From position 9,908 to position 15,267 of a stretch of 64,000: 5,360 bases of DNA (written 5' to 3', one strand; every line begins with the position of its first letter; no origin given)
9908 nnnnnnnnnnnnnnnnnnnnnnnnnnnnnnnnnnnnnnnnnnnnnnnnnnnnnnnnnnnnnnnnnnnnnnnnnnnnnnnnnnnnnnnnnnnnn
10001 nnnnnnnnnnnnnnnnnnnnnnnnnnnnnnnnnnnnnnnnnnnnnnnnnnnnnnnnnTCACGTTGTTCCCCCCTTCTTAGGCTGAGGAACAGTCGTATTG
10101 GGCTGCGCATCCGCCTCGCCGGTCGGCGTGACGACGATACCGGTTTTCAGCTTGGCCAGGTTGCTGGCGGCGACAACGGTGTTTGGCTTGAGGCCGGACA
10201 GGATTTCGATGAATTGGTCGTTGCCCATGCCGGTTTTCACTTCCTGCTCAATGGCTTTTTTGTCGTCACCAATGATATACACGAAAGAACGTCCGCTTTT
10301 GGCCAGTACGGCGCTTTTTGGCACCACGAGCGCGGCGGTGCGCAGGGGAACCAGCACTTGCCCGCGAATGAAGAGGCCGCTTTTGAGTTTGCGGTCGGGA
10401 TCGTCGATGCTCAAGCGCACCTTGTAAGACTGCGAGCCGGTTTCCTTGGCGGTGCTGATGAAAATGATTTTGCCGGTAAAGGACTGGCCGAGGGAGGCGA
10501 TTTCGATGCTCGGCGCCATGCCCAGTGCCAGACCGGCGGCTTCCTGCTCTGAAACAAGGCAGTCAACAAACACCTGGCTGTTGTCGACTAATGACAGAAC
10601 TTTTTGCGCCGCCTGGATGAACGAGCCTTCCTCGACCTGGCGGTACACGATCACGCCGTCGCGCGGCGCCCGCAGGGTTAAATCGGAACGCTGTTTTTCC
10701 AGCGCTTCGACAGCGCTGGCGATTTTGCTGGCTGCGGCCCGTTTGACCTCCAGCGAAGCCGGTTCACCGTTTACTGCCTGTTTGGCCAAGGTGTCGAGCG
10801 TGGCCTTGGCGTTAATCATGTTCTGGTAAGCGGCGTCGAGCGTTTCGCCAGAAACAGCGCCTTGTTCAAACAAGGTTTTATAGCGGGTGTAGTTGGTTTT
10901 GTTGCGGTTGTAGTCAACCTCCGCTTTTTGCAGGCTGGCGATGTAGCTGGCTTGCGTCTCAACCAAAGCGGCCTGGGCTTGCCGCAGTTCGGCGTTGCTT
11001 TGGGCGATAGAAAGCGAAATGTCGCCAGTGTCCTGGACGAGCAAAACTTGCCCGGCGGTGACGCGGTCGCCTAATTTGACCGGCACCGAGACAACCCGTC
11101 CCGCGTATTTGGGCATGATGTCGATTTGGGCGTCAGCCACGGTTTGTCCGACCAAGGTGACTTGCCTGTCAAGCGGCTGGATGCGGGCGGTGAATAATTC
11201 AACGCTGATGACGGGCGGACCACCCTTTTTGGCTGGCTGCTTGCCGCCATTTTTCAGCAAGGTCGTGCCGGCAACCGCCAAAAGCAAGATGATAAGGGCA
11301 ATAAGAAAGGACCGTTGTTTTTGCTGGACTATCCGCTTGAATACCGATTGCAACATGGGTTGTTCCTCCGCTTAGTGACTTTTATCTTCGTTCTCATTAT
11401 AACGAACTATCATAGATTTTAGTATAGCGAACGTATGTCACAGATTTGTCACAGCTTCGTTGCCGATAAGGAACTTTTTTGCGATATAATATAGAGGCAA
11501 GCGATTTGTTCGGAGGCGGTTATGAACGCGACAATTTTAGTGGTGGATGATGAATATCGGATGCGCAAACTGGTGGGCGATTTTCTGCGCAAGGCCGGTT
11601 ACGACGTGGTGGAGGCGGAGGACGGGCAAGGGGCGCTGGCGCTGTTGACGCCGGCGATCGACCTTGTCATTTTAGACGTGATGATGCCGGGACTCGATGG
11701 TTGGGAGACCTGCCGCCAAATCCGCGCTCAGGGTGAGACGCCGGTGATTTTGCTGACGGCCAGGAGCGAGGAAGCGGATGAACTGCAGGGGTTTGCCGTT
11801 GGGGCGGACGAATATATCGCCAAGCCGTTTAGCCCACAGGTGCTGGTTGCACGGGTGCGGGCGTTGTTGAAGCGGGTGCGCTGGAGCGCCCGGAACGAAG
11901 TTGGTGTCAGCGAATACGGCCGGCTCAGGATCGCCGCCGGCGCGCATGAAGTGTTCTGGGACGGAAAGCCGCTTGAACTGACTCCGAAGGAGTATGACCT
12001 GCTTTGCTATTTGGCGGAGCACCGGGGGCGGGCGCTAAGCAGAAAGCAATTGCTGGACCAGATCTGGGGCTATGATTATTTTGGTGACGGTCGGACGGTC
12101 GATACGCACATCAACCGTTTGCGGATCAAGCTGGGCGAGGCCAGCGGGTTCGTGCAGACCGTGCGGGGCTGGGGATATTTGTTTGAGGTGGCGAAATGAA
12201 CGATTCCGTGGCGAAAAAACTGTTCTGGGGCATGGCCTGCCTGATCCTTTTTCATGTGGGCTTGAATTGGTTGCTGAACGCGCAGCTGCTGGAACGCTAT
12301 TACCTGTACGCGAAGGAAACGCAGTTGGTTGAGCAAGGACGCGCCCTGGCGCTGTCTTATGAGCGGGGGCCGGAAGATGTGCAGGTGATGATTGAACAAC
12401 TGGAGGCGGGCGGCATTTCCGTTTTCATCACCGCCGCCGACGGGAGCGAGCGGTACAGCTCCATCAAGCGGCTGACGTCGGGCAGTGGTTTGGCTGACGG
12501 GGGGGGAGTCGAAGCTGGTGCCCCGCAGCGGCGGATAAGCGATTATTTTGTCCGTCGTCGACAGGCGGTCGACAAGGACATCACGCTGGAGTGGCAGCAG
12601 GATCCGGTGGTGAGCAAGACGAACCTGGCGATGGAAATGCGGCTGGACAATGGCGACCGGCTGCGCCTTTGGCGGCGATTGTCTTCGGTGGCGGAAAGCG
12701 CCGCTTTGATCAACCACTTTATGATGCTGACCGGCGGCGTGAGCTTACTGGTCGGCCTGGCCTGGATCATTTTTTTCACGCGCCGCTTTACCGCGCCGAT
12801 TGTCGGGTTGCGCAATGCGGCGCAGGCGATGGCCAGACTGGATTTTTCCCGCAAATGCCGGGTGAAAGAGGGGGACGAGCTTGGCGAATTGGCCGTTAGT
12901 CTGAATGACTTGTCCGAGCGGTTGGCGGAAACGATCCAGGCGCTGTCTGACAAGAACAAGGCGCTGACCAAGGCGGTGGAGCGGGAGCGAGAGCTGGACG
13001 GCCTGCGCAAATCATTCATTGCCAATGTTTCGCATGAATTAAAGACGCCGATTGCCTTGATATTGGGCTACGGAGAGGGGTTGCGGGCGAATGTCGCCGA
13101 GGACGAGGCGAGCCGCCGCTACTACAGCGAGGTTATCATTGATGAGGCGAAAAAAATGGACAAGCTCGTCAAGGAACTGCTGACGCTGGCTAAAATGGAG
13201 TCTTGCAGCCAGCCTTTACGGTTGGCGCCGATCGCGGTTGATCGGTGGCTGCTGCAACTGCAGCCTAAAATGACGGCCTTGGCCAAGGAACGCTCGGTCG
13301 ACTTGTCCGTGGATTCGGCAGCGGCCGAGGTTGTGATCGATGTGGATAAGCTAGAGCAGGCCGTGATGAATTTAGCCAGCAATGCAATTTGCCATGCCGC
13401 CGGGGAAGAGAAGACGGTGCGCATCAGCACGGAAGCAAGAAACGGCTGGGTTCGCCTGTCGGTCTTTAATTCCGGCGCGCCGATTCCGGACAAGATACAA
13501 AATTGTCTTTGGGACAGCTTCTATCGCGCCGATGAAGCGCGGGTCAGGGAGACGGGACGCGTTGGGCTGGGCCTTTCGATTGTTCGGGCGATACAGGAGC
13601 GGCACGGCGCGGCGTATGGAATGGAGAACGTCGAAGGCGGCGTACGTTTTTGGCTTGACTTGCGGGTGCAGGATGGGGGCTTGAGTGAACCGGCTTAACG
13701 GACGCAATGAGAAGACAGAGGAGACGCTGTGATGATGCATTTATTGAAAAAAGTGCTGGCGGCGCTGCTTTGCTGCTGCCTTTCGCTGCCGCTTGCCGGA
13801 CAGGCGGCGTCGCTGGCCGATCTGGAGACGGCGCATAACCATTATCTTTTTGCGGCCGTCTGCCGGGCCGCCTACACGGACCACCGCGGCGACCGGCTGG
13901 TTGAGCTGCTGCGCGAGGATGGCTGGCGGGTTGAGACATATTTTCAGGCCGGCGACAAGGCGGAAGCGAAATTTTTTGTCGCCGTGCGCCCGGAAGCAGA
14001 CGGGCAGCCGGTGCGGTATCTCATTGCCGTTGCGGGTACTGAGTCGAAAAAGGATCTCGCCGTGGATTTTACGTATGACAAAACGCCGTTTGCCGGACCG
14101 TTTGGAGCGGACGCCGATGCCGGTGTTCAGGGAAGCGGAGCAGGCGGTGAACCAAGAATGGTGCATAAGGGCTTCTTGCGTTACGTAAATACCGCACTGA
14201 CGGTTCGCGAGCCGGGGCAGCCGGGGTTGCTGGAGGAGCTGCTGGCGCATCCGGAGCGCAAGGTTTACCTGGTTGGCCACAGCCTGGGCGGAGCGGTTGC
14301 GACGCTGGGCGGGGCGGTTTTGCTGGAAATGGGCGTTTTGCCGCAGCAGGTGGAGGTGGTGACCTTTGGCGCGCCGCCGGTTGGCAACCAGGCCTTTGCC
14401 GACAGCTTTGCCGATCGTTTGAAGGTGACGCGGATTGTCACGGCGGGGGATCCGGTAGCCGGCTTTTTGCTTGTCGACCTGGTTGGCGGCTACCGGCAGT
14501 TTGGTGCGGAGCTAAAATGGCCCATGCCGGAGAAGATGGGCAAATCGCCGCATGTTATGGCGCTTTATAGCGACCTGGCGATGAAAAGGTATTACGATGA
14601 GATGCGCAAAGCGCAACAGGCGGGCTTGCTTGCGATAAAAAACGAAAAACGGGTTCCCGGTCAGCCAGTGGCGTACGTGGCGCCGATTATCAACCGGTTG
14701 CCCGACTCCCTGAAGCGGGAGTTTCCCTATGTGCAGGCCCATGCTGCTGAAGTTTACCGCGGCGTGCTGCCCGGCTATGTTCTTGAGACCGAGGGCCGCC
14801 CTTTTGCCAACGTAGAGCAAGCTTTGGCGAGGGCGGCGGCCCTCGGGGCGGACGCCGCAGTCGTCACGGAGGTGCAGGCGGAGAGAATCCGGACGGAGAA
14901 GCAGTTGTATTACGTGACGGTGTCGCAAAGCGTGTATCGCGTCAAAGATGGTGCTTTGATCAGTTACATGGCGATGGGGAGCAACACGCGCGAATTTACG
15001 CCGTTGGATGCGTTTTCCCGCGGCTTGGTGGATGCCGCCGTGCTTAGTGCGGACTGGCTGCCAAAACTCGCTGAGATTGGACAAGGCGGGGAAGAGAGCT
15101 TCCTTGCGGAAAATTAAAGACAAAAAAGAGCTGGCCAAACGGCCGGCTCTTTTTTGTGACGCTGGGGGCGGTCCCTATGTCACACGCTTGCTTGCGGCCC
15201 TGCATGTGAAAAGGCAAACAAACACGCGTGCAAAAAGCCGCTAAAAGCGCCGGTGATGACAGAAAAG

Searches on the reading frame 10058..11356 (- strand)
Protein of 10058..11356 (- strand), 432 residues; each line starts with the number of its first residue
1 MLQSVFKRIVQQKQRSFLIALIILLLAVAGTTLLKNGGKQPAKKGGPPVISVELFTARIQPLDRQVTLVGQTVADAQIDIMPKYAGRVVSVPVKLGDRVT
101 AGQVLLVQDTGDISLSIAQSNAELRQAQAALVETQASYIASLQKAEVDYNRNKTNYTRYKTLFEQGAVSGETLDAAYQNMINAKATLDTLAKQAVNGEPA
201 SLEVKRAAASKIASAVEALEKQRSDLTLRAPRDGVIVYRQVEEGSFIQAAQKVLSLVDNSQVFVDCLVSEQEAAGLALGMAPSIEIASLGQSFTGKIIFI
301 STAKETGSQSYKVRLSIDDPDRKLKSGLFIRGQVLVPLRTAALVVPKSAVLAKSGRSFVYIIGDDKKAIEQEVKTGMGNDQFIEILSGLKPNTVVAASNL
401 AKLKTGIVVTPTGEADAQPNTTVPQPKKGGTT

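Call 62: search_protein_families(library=pfam, proteins=[window:10058-11356:-], max_evalue=0.00001)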
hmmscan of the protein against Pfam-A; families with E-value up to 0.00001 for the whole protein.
window:10058-11356:- (432 aa): 2 families
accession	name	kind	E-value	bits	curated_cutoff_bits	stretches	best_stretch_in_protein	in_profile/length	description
PF16576.10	HlyD_D23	-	2.3e-24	86.3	30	1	62-329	2-213/214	Barrel-sandwich domain of CusB or HlyD membrane-fusion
PF13437.12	HlyD_3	-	2.6e-19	70.3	22.2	1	227-327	1-106/106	HlyD family secretion protein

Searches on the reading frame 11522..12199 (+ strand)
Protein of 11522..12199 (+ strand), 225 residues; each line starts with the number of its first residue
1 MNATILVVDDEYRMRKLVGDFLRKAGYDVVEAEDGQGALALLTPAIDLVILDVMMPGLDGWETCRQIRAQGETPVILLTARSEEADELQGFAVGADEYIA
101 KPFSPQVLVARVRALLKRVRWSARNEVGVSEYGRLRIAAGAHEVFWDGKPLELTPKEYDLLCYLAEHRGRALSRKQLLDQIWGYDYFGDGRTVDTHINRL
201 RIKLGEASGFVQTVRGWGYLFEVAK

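Call 62: search_protein_families(library=pfam, proteins=[window:11522-12199:+], max_evalue=0.00001)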
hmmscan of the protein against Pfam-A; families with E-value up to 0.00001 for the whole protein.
window:11522-12199:+ (225 aa): 2 families
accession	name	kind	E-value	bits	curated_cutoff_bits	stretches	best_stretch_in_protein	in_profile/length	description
PF00072.30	Response_reg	-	3.4e-30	104.9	30.2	1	5-113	1-111/111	Response regulator receiver domain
PF00486.34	Trans_reg_C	-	2.3e-27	95.3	26.2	1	148-221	1-77/77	Transcriptional regulatory protein, C terminal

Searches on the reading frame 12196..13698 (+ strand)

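Call 62: search_protein_families(library=pfam, proteins=[window:12196-13698:+], max_evalue=0.00001)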
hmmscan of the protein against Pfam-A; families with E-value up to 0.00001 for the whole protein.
window:12196-13698:+ (500 aa): 3 families
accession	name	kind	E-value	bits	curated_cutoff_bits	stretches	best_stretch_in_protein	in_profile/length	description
PF02518.31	HATPase_c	-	4.1e-18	66.3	26.4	1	382-491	2-109/111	Histidine kinase-, DNA gyrase B-, and HSP90-like ATPase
PF00512.31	HisKA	-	1.5e-16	60.6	26.9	1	271-336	2-65/66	His Kinase A (phospho-acceptor) domain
PF00672.30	HAMP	-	6.9e-10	39.5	25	1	193-244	1-52/53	HAMP domain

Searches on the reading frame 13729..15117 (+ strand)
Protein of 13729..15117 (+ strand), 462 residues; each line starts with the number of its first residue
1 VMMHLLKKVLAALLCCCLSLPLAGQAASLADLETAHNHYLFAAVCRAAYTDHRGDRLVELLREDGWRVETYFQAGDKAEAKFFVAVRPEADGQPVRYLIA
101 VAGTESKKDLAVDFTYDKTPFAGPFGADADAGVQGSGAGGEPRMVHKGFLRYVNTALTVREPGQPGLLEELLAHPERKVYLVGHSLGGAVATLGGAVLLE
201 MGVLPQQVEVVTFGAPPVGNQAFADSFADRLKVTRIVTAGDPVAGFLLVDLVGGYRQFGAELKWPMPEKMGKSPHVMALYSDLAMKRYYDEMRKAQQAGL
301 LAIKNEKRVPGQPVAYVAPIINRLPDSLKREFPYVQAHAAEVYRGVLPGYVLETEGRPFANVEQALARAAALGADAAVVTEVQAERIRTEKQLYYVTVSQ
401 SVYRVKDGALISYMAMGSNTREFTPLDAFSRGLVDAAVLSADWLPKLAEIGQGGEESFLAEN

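Call 62: search_protein_families(library=pfam, proteins=[window:13729-15117:+], max_evalue=0.00001)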
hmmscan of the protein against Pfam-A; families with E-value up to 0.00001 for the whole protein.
window:13729-15117:+ (462 aa): 1 family
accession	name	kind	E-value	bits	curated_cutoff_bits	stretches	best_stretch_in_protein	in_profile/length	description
PF01764.32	Lipase_3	-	3.7e-23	82.4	22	1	99-244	2-133/140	Lipase (class 3)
